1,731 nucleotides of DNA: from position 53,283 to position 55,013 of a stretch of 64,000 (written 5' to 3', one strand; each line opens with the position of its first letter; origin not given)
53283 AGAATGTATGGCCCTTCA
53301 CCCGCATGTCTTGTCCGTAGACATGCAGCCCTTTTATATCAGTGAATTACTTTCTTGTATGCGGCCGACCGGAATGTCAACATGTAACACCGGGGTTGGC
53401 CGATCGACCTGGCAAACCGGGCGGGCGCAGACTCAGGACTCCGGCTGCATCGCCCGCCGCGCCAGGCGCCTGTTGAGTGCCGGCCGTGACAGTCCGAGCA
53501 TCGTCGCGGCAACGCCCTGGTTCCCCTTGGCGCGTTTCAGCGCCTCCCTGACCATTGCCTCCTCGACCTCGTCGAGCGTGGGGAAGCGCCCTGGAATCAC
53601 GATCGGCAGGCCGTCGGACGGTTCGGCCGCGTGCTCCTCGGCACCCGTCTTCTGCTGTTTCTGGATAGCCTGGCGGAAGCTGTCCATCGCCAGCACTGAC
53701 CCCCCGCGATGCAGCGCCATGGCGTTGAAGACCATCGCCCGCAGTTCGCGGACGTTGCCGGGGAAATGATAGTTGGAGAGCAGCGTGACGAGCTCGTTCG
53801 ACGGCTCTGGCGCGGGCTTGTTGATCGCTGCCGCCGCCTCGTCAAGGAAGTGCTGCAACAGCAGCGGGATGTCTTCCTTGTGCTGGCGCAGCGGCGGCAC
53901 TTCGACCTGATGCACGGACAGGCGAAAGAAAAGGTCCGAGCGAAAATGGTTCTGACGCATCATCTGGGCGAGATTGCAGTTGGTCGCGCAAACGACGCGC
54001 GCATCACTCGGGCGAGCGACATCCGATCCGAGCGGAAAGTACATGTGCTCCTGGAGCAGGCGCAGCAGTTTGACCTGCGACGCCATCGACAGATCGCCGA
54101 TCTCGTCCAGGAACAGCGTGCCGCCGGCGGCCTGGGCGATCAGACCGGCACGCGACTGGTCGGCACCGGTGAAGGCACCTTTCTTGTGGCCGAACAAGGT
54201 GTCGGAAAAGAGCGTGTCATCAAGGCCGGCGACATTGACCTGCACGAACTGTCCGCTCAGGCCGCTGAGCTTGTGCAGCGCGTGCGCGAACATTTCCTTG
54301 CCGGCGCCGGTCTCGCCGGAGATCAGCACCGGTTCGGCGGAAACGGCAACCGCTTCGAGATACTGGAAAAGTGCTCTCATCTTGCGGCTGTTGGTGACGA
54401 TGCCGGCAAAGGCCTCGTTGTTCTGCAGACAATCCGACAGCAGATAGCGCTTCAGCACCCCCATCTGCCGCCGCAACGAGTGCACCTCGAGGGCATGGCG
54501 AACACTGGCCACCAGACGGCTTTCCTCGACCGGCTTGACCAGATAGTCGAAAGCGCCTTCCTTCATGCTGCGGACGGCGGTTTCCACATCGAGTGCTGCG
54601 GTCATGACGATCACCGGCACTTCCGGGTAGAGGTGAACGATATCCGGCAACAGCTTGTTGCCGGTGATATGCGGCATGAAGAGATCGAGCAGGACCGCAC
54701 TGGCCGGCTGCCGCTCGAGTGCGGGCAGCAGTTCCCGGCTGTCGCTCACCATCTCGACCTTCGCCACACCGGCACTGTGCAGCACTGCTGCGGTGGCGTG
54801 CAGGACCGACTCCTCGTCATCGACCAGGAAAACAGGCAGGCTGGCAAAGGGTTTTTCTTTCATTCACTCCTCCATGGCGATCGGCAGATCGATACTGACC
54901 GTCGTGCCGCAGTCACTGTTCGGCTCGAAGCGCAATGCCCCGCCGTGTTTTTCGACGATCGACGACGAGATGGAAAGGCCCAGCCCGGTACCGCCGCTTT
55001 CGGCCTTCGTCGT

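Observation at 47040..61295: Compact minus-strand sigma-54 regulon: three promoters with identical enhancer architecture drive PiT/DUF47, a CHAD protein and a novel gene pair, next to their probable activator and two sensor kinases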

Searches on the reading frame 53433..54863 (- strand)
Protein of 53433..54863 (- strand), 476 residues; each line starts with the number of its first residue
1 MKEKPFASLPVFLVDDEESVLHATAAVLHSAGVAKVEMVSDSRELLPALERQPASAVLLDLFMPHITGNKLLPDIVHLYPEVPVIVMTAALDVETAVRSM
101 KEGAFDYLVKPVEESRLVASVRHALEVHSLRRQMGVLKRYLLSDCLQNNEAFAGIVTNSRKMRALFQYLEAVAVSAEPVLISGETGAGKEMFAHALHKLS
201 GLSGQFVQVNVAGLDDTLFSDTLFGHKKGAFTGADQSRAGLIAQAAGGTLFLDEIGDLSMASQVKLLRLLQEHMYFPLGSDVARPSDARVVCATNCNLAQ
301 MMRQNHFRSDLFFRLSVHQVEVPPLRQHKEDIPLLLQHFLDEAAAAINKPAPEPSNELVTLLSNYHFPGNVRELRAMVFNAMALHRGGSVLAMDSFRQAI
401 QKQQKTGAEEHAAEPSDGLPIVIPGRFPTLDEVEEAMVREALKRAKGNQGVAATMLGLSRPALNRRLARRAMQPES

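Call 7: search_protein_families(library=pfam, proteins=[window:53433-54863:-])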
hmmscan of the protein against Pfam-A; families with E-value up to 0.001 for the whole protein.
window:53433-54863:- (476 aa): 7 families
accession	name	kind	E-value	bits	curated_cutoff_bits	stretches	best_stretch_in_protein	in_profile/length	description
PF00158.32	Sigma54_activat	-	3.2e-57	193.3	20.2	1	155-320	1-167/168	Sigma-54 interaction domain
PF14532.12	Sigma54_activ_2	-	3.3e-25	89.4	25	1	157-325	2-138/138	Sigma-54 interaction domain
PF00072.30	Response_reg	-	8e-24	84.4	30.2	1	11-121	1-110/111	Response regulator receiver domain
PF25601.1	AAA_lid_14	-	9.2e-21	73.9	27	1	326-411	1-85/87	AAA+ ATPase lid domain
PF02954.25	HTH_8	-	1.2e-08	35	22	1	429-469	1-41/42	Bacterial regulatory protein, Fis family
PF07728.20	AAA_5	-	0.00012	22.6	22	1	178-295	1-122/139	AAA domain (dynein-related subfamily)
PF01078.27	Mg_chelatase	-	0.00023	21.1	20.3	0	233-295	93-157/207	Magnesium chelatase, subunit ChlI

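Call 8: find_related_loci(query=window:53433-54863:-, collection=genome_contigs, flank=10000)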
Query window:53433-54863:- (476 aa) in genome_contigs; peptide patterns used: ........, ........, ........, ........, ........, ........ (x = any residue, [..] = any of these).
600 stretches matched a pattern (row limit reached: there are more); 575 encode a relative of the query (tblastn E <= 1e-3); the best 80 are kept; 80 distinct loci.
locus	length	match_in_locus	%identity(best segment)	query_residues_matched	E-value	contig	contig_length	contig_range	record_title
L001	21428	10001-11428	95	1-476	0e+0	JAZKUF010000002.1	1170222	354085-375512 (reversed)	MAG: Candidatus Accumulibacter jenkinsii isolate UW20 Ga0558716_00024, whole genome shotgun sequence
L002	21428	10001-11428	93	1-476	0e+0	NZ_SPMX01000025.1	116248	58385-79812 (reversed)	Candidatus Accumulibacter contiguus isolate SBR_L PAO6_binned_c25, whole genome shotgun sequence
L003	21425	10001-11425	94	1-475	0e+0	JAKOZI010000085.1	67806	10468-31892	MAG: Pseudomonadota bacterium isolate USSF_maxbin.014_sub k201_271728, whole genome shotgun sequence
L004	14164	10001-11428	93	1-476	0e+0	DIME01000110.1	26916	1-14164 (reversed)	MAG TPA_asm: Candidatus Accumulibacter vicinus isolate UBA5574 UBA5574_contig_431, whole genome shotgun sequence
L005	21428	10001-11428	93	1-476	0e+0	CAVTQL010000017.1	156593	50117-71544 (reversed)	MAG: uncultured beta proteobacterium isolate MFD00709.bin.1.68 genome assembly, contig: contig_40244, whole genome shotg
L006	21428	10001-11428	93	1-476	0e+0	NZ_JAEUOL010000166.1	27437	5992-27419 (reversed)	MAG: Accumulibacter sp. isolate new MAG-198 k141_2969162, whole genome shotgun sequence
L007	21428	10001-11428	92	1-476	0e+0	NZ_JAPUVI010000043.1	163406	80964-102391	MAG: Accumulibacter sp. isolate MAG Bin45 bin45_112, whole genome shotgun sequence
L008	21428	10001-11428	92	1-476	0e+0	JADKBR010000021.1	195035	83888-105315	MAG: Candidatus Dechloromonas phosphorivorans isolate OdNE_18-Q3-R46-58_BAT3C.305 tig00228995-10-1949640, whole genome s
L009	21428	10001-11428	90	1-476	0e+0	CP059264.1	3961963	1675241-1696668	MAG: Dechloromonas sp. isolate SSD3 chromosome, complete genome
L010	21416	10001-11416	88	1-472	0e+0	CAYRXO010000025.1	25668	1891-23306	MAG TPA_asm: uncultured Candidatus Accumulibacter sp. isolate binchicken_co14_281 genome assembly, contig: NODE_2417_len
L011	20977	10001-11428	89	1-476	0e+0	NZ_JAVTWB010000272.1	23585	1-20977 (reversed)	MAG: Accumulibacter sp. isolate labscale reactor_MAG3 NODE_922_length_23585_cov_116.245856, whole genome shotgun sequenc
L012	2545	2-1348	94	28-476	0e+0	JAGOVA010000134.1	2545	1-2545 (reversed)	MAG: Sterolibacterium sp. isolate Gw_Eff_bin_535 Gw_Eff_204377_length_2545_cov_3.642680, whole genome shotgun sequence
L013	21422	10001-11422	88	1-474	0e+0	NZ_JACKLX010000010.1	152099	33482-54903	MAG: Accumulibacter sp. isolate HK-STAS-PROT-103 HK-STAS-PROT-103_10, whole genome shotgun sequence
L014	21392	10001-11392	90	1-464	0e+0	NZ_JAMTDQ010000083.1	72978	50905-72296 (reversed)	MAG: Accumulibacter sp. isolate SCELSE-3 NODE_483_length_72978_cov_216.759582, whole genome shotgun sequence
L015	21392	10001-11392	90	1-464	0e+0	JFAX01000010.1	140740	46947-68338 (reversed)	MAG: Candidatus Accumulibacter adjunctus contig000010, whole genome shotgun sequence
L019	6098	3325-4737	62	1-469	0e+0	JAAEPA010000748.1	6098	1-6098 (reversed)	MAG: Gammaproteobacteria bacterium isolate Cca_21 CcaG_CONTIG3122080, whole genome shotgun sequence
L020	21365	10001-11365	64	11-469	0e+0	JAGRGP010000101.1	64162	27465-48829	MAG: Gammaproteobacteria bacterium isolate HKST-UBA178 2014-04-01_1_(paired)_contig_242182, whole genome shotgun sequenc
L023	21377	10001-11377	64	8-469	0e+0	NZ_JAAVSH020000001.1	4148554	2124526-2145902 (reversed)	Endosymbiont of Lamellibrachia barhami isolate D756_A12_LB11 HiC_scaffold_1, whole genome shotgun sequence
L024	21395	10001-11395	63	1-469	0e+0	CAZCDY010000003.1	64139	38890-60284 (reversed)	MAG TPA_asm: uncultured Gammaproteobacteria bacterium isolate binchicken_co405_26 genome assembly, contig: NODE_584_leng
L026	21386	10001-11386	61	3-470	0e+0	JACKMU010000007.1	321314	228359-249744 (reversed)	MAG: Chromatiaceae bacterium isolate HK-STAS-PROT-126 HK-STAS-PROT-126_7, whole genome shotgun sequence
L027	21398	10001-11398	62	1-469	0e+0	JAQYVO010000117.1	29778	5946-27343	MAG: Chromatiales bacterium isolate SG_15_bin51 SG15_bin51_k141_3148390, whole genome shotgun sequence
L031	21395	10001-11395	61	1-469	0e+0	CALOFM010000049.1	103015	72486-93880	MAG: uncultured Gammaproteobacteria bacterium isolate LOGT_bin.0151 genome assembly, contig: contig_10342, whole genome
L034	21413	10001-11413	58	8-476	5e-178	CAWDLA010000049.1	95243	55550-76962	MAG: uncultured Gammaproteobacteria bacterium isolate MFD03551.bin.2.23 genome assembly, contig: contig_9549, whole geno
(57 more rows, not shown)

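Call 25: search_protein_families(library=pfam, max_evalue=0.01, proteins=[L034:6523-7359:+, L031:3583-4410:-, L023:11890-12192:-, L013:16517-17197:+, L013:17394-18881:+, L013:18904-19698:+, L001:14293-15816:+])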
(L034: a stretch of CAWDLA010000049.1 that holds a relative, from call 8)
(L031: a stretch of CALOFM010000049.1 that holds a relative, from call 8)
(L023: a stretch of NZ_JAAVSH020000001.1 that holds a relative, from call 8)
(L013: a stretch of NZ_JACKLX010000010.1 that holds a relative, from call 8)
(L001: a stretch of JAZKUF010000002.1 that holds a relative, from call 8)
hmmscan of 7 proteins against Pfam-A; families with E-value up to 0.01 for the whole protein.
L034:6523-7359:+ (278 aa): 11 families
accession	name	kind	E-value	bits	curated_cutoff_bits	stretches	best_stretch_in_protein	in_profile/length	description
PF07719.23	TPR_2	-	1.2e-09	38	27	1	104-131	4-31/34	Tetratricopeptide repeat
PF13181.12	TPR_8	-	1.2e-06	28.7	25.7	0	105-130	5-30/34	Tetratricopeptide repeat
PF13432.12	TPR_16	-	1.4e-05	25.8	32.7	0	104-132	34-62/65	Tetratricopeptide repeat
PF23300.3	HEAT_Nup120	-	0.00012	22.4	29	1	100-147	25-74/170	Nucleoporin Nup120, HEAT repeats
PF13424.12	TPR_12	-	0.00014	22.4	30.1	0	102-132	3-34/77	Tetratricopeptide repeat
PF13414.12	TPR_11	-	0.00029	20.9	26.8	0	108-130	1-23/42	TPR repeat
PF14559.12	TPR_19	-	0.00035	21.3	25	0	101-140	25-64/68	Tetratricopeptide repeat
PF13428.12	TPR_14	-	0.00051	20.9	23.5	0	103-137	3-37/44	Tetratricopeptide repeat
PF17874.7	TPR_MalT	-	0.0011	18.8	45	1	104-220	43-155/336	MalT-like TPR region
PF07721.20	TPR_4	-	0.0062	17.5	27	0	108-124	8-24/26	Tetratricopeptide repeat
PF04733.20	Coatomer_E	-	0.0075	16.2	21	0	177-247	191-260/290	Coatomer epsilon subunit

L031:3583-4410:- (275 aa): 6 families
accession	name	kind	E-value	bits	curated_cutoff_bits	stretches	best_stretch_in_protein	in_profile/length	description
PF07719.23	TPR_2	-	5.4e-06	26.6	27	0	93-118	3-28/34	Tetratricopeptide repeat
PF13428.12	TPR_14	-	9.9e-06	26.2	23.5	0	95-124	5-34/44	Tetratricopeptide repeat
PF17874.7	TPR_MalT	-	2e-05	24.5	45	1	89-219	38-163/336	MalT-like TPR region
PF14559.12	TPR_19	-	2.5e-05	24.9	25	0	150-217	2-65/68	Tetratricopeptide repeat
PF13424.12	TPR_12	-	0.00024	21.7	30.1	0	146-205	10-73/77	Tetratricopeptide repeat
PF13181.12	TPR_8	-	0.0068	16.9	25.7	0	91-115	1-25/34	Tetratricopeptide repeat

L023:11890-12192:- (100 aa): 0 families

L013:16517-17197:+ (226 aa): 0 families

L013:17394-18881:+ (495 aa): 1 family
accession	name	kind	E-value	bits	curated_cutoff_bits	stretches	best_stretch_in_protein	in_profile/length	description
PF01384.25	PHO4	-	1.5e-57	195.6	33.7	2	20-331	2-349/350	Phosphate transporter family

L013:18904-19698:+ (264 aa): 1 family
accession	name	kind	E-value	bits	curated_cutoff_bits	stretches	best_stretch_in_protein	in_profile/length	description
PF13546.12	DDE_5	-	2.3e-05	24.5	27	1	60-178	145-264/272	DDE superfamily endonuclease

L001:14293-15816:+ (507 aa): 2 families
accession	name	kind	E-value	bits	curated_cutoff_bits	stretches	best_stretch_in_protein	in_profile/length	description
PF05235.19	CHAD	-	2.1e-50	172.3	25.6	1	240-462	2-226/228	CHAD domain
PF01928.26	CYTH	-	1.5e-07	31.9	23.2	1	42-209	27-179/179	CYTH domain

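Call 31: search_protein_families(library=pfam, max_evalue=0.01, proteins=[L020:11863-12171:+, L020:12726-14540:+, L020:15007-16077:+, L024:5086-5484:+, L024:5533-7353:+, L026:11768-12070:+, L026:12282-14144:+, L027:17106-17429:+, L027:17598-18125:+, L019:5120-5566:+])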
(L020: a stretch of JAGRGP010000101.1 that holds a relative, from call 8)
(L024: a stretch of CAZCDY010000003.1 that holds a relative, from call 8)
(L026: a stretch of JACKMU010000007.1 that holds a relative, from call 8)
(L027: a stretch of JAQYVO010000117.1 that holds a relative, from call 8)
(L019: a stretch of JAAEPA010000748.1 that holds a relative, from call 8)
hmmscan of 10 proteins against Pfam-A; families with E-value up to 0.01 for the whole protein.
L020:11863-12171:+ (102 aa): 0 families

L020:12726-14540:+ (604 aa): 2 families
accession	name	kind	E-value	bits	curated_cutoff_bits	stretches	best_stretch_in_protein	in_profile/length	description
PF02690.20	Na_Pi_cotrans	-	4.5e-47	160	29.1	2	33-172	1-136/137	Na+/Pi-cotransporter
PF23311.1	DUF7084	-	0.0064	16.7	27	0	531-563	14-46/48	Domain of unknown function (DUF7084)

L020:15007-16077:+ (356 aa): 2 families
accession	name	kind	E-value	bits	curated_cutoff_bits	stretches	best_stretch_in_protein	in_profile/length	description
PF13676.11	TIR_2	-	5.2e-16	59.7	28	1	7-134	1-109/122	TIR domain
PF01582.25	TIR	-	5.2e-08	33.3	21.3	1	31-121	14-102/179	TIR domain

L024:5086-5484:+ (132 aa): 0 families

L024:5533-7353:+ (606 aa): 2 families
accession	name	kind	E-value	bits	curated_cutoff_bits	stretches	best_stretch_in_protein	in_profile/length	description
PF02690.20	Na_Pi_cotrans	-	2e-63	212.9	29.1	2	60-195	1-136/137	Na+/Pi-cotransporter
PF01895.24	PhoU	-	2.5e-18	66.7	23.5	2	402-482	2-83/89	PhoU domain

L026:11768-12070:+ (100 aa): 0 families

L026:12282-14144:+ (620 aa): 1 family
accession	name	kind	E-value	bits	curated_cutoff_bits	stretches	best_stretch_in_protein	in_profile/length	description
PF02690.20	Na_Pi_cotrans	-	1.3e-46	158.4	29.1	2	33-172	1-136/137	Na+/Pi-cotransporter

L027:17106-17429:+ (107 aa): 0 families

L027:17598-18125:+ (175 aa): 0 families

L019:5120-5566:+ (148 aa): 0 families

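Call 34: search_protein_families(library=ncbifam, max_evalue=0.001, proteins=[window:53433-54863:-])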
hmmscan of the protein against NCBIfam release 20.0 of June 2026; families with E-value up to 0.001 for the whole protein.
window:53433-54863:- (476 aa): 107 families (the best 25 are shown)
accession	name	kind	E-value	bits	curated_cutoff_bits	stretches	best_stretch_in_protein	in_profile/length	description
NF008469.0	PRK11361.1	equivalog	1.4e-101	340.5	714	1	11-474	7-458/461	acetoacetate metabolism transcriptional regulator AtoC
TIGR01818.1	ntrC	equivalog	3.1e-97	326.3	558.6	1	11-467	1-460/463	nitrogen regulation protein NR(I)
TIGR02915.1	PEP_resp_reg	equivalog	1.3e-88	297.8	502.6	1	34-472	21-444/445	PEP-CTERM-box response regulator transcription factor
NF038308.1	RNA_repair_RtcR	equivalog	2.9e-86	290.4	650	1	86-464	116-505/530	RNA repair transcriptional activator RtcR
NF041552.1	TF_PrdR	equivalog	5.1e-81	272.7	795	1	147-467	261-573/577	sigma-54 dependent transcriptional regulator PrdR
NF041946.1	LuxO_transreg_Vib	equivalog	1.9e-79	267.6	800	1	14-468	2-458/463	quorum-sensing sigma-54 dependent transcriptional regulator LuxO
NF008176.1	PRK10923.1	equivalog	2.2e-79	267.2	620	1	11-471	6-467/469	nitrogen regulation protein NR(I)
NF051870.1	NAssimRespRegNtrX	equivalog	3.4e-79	266.8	600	1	11-468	4-448/452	nitrogen assimilation response regulator NtrX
NF007689.0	PRK10365.1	equivalog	1.7e-78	264.4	760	1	11-469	8-441/441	sigma-54-dependent response regulator transcription factor ZraR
NF011695.0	PRK15115.1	equivalog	7.7e-77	258.9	763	1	11-473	9-439/445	two-component system response regulator GlrR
NF003451.0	PRK05022.1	equivalog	2.2e-76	257.6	476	1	118-470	156-507/512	nitric oxide reductase transcriptional regulator NorR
TIGR01817.1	nifA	equivalog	2e-69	234.8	528.85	1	115-408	159-451/534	nif-specific transcriptional activator NifA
NF011953.0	PRK15424.1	equivalog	8e-69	232.6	703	1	121-471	189-535/538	propionate catabolism operon regulatory protein PrpR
TIGR02329.1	propionate_PrpR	equivalog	1.1e-67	228.9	499.2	1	121-468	179-525/526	propionate catabolism operon regulatory protein PrpR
NF041906.1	V4R_TF_MobR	exception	5.6e-66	223.2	999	1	126-468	206-542/544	phenol degradation transcriptional regulator MobR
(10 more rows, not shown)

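Call 35: search_solved_structures(query=window:53433-54863:-, max_evalue=1e-20)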
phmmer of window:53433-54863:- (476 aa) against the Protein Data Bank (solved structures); distinct sequences matched with E-value up to 1e-20: 35.
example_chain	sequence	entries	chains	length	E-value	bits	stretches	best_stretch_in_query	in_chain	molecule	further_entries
4l4u_A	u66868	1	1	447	1.8e-69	238.3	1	11-387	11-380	Transcriptional regulator (NtrC family)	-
1ny5_A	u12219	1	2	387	3.8e-69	237.2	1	14-387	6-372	transcriptional regulator (NtrC family)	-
3dzd_A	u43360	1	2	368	8.4e-64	219.6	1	11-387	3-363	Transcriptional regulator (NtrC family)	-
5ep0_A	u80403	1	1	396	2e-60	208.5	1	11-387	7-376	Putative repressor protein luxO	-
1ojl_A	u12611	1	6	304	2.5e-55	191.7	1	157-469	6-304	TRANSCRIPTIONAL REGULATORY PROTEIN ZRAR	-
5m7n_A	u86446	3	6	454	4.9e-54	187.4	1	10-468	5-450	Nitrogen assimilation regulatory protein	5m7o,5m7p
4ly6_A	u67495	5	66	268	1e-51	179.8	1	156-387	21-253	Transcriptional regulator (NtrC family)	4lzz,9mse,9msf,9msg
1ny6_A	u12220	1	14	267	1e-51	179.8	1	156-387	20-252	transcriptional regulator (NtrC family)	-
3m0e_A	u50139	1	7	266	7.1e-51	177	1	156-387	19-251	Transcriptional regulator (NtrC family)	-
6jdi_A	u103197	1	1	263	1.1e-49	173.1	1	151-389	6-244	Nitrogen assimilation regulatory protein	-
8p53_C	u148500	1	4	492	1.4e-49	172.8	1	150-470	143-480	Transcriptional regulator FleQ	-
5exx_A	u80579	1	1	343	1.7e-49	172.5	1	151-463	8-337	Transcriptional regulator FleQ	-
5exp_A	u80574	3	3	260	4.7e-49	171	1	151-388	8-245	Transcriptional regulator FleQ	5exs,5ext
6j7e_A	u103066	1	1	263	5.6e-49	170.8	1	151-389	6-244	Nitrogen assimilation regulatory protein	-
7ejw_C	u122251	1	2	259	5.7e-49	170.8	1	151-388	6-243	Transcriptional regulator FleQ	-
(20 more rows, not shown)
